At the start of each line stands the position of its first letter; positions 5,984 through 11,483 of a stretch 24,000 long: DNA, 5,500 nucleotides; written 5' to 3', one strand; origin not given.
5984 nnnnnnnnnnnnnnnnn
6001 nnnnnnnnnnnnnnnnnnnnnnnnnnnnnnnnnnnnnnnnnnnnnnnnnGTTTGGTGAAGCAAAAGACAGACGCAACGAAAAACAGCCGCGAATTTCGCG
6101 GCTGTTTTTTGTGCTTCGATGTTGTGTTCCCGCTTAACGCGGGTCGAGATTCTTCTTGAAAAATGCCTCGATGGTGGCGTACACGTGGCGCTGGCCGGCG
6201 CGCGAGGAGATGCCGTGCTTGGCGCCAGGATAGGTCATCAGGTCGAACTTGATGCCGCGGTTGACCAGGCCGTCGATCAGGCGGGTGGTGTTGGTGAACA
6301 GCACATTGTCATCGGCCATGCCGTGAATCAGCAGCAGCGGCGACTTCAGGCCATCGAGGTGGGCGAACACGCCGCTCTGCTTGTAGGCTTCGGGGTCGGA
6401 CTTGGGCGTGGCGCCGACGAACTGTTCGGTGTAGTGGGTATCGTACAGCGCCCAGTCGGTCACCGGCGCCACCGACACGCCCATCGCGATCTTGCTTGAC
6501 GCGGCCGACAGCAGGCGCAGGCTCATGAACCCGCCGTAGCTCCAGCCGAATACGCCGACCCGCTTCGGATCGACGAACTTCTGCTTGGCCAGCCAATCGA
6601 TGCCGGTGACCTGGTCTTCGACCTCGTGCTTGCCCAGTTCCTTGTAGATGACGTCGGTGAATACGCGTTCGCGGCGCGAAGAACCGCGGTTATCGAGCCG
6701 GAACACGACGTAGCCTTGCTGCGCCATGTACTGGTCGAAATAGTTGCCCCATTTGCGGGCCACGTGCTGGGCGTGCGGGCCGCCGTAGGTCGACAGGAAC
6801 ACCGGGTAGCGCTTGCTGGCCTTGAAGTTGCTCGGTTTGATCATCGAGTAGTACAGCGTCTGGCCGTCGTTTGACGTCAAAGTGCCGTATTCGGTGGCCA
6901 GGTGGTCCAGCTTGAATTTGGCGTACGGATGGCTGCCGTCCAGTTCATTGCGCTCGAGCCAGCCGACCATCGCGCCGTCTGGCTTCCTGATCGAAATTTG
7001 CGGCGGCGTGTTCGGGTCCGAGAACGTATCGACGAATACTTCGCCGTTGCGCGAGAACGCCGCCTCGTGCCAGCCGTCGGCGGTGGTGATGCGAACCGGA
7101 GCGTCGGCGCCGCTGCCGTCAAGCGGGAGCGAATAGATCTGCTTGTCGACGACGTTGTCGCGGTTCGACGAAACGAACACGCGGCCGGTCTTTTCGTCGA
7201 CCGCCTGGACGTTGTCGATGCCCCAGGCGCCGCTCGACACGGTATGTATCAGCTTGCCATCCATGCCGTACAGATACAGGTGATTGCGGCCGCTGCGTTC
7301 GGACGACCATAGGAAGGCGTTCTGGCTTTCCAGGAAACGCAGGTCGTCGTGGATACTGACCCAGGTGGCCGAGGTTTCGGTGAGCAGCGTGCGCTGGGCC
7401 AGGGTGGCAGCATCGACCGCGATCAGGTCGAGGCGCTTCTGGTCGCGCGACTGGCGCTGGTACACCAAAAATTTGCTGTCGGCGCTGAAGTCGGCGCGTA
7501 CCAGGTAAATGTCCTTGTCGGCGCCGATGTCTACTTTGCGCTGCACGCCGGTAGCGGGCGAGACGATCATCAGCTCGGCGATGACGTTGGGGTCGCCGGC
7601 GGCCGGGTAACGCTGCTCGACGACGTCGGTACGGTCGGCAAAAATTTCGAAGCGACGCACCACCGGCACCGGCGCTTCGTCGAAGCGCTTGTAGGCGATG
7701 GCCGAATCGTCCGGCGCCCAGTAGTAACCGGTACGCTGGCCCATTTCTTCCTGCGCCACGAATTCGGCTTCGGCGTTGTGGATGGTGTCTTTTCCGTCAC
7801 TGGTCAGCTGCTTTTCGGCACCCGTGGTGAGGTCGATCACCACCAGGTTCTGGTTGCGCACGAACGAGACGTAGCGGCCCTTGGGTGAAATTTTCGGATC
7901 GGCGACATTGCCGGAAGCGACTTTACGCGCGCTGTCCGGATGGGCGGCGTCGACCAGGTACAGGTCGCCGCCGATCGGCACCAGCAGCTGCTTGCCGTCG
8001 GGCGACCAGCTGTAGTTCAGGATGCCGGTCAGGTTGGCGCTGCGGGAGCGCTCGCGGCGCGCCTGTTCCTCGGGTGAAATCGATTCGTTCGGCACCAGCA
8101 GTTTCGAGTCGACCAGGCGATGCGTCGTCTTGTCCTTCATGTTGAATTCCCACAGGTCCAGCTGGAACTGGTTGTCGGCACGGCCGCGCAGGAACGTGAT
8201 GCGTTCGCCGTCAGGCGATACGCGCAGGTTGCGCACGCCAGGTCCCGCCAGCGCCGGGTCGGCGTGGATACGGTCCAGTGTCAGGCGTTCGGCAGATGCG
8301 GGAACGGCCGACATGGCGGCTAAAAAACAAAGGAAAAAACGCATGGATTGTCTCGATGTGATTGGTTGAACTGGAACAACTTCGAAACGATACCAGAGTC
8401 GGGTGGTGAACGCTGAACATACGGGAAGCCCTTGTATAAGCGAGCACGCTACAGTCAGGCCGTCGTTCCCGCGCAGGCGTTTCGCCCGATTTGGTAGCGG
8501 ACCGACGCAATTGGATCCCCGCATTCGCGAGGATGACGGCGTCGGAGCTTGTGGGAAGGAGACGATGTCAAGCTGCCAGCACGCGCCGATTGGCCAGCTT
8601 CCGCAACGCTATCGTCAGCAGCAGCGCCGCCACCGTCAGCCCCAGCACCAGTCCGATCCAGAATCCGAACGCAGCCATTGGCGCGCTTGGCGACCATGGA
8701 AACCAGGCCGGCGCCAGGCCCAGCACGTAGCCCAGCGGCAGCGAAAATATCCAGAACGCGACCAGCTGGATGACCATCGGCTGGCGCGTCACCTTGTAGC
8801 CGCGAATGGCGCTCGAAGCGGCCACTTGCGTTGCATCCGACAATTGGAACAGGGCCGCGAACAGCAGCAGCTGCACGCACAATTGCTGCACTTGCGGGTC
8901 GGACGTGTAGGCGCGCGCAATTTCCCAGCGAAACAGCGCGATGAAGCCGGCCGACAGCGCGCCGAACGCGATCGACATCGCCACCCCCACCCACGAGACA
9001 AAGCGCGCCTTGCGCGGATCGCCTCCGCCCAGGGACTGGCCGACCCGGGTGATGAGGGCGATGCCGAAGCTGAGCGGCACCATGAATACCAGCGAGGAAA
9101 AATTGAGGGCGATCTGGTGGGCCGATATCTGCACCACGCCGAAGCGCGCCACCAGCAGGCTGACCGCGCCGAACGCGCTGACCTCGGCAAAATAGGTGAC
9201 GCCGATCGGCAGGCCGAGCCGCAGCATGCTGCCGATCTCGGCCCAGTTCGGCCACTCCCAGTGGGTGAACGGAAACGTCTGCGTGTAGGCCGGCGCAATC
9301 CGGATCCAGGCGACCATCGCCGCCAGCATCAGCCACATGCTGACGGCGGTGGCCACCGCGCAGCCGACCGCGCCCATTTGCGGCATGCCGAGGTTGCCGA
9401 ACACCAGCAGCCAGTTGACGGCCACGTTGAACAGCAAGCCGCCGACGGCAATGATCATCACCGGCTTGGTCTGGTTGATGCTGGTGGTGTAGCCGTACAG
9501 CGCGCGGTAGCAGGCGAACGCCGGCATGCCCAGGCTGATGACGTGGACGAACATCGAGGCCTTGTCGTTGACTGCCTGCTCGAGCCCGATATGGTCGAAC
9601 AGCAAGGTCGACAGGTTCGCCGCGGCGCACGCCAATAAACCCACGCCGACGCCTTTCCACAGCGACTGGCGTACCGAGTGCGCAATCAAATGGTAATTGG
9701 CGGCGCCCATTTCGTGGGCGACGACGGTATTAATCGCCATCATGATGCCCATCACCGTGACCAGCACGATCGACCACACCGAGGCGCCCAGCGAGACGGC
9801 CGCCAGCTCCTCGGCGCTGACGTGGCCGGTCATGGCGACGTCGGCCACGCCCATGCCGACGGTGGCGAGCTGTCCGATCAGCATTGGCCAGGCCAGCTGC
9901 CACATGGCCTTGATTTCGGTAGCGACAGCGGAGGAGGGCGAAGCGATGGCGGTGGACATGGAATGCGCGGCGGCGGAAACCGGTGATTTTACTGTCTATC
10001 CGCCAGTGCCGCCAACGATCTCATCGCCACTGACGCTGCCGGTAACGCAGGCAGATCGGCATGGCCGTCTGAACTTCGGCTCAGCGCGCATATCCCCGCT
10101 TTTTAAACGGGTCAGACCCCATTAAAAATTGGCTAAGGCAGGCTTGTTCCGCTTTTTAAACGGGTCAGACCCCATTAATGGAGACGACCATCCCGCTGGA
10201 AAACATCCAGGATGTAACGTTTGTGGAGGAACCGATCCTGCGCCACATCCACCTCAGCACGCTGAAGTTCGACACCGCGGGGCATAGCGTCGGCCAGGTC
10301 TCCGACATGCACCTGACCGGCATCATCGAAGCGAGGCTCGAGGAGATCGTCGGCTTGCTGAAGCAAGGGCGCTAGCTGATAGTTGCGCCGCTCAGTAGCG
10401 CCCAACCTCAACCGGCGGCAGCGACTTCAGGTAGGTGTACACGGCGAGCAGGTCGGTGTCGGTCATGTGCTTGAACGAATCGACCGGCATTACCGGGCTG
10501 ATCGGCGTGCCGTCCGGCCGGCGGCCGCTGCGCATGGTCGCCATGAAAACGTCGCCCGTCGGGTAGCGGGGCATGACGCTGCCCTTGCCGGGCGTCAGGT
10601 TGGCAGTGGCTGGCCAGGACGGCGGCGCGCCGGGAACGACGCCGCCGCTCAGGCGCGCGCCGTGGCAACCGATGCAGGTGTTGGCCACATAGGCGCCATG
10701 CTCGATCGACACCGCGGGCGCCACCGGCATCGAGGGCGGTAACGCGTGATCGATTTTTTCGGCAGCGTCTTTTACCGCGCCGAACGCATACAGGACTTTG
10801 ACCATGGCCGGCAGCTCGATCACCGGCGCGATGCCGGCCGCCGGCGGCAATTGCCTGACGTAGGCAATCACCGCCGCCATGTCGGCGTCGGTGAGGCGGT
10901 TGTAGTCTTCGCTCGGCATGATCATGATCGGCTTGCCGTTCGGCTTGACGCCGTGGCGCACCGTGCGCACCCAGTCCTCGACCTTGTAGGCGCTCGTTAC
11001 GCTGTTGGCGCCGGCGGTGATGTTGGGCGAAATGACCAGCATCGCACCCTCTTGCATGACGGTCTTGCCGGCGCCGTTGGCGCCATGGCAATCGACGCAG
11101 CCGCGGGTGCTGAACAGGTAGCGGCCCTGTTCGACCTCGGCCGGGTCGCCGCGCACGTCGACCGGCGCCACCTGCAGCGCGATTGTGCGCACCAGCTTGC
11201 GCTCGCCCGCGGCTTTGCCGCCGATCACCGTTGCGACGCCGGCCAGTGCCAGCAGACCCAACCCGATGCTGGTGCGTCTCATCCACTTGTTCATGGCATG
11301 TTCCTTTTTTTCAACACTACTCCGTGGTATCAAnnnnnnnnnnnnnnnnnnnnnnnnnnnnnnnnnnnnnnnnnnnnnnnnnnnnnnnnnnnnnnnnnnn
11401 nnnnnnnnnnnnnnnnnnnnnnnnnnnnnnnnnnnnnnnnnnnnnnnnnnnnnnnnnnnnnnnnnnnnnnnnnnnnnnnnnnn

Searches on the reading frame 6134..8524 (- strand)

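Call 6: search_protein_families(library=pfam, proteins=[window:6134-8524:-])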
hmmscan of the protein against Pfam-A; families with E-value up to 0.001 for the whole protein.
window:6134-8524:- (796 aa): 10 families
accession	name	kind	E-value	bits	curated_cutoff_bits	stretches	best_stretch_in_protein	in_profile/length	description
PF00930.27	DPPIV_N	-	3.1e-82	276.6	22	1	174-508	1-354/354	Dipeptidyl peptidase IV (DPP IV) N-terminal region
PF00326.27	Peptidase_S9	-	4.5e-53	180.3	22.6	1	598-794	8-211/213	Prolyl oligopeptidase family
PF02129.25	Peptidase_S15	-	1.2e-18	68.1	23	1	553-698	1-138/262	X-Pro dipeptidyl-peptidase (S15 family)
PF01738.24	DLH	-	5.8e-09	36.3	21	1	599-778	36-194/217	Dienelactone hydrolase family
PF12146.15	Hydrolase_4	-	5.6e-08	32.8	27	1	598-694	25-116/239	Serine aminopeptidase, S33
PF00561.26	Abhydrolase_1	-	5.8e-08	33.1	25.8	1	580-692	7-107/245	alpha/beta hydrolase fold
PF07676.18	PD40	-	2.2e-07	31.1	20.9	0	101-121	15-35/38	WD40-like Beta Propeller Repeat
PF20434.5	BD-FAE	-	6.8e-07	29.4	26.8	1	568-749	8-211/215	BD-FAE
PF12697.13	Abhydrolase_6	-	1.9e-05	25.9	26.3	1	589-695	11-101/217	Alpha/beta hydrolase family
PF07859.19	Abhydrolase_3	-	0.00012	22.4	25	1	635-698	49-117/210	alpha/beta hydrolase fold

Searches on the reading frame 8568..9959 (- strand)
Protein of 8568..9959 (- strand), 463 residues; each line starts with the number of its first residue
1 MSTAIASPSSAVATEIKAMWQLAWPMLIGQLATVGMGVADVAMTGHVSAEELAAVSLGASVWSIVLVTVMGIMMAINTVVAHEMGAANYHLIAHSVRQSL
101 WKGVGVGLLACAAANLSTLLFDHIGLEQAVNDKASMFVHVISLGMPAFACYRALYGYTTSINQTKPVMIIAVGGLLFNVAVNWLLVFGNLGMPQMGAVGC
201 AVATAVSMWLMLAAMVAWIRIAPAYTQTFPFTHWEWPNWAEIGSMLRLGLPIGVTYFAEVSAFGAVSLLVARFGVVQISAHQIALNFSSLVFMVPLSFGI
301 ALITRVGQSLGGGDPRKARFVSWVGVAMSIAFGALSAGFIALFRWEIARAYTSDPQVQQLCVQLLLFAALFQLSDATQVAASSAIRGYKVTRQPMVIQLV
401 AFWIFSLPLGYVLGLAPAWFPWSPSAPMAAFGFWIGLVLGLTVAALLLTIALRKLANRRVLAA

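Call 6: search_protein_families(library=pfam, proteins=[window:8568-9959:-])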
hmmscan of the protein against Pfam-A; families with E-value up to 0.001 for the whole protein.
window:8568-9959:- (463 aa): 1 family
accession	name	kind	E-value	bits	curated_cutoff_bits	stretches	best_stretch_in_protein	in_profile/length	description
PF01554.23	MatE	-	3.7e-56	189.7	24.9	2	251-412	1-161/161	MatE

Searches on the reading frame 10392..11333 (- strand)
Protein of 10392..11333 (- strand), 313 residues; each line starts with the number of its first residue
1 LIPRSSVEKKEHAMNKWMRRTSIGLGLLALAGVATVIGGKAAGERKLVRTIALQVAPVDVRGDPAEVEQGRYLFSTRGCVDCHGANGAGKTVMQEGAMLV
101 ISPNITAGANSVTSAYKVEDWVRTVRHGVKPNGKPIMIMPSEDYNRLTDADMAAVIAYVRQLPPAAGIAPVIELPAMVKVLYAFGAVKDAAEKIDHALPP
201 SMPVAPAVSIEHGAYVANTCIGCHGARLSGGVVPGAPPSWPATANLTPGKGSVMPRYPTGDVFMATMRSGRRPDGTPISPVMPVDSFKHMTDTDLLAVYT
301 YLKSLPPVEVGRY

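Call 3: search_protein_families(library=pfam, proteins=[window:10392-11333:-])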
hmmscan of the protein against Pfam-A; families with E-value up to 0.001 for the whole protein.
window:10392-11333:- (313 aa): 2 families
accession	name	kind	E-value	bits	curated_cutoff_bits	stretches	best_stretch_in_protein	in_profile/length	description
PF00034.26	Cytochrom_C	-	1.5e-19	71.6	21.3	2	67-162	1-89/90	Cytochrome c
PF13442.11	Cytochrome_CBB3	-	2.8e-13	50.4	27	1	66-159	2-68/68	Cytochrome C oxidase, cbb3-type, subunit III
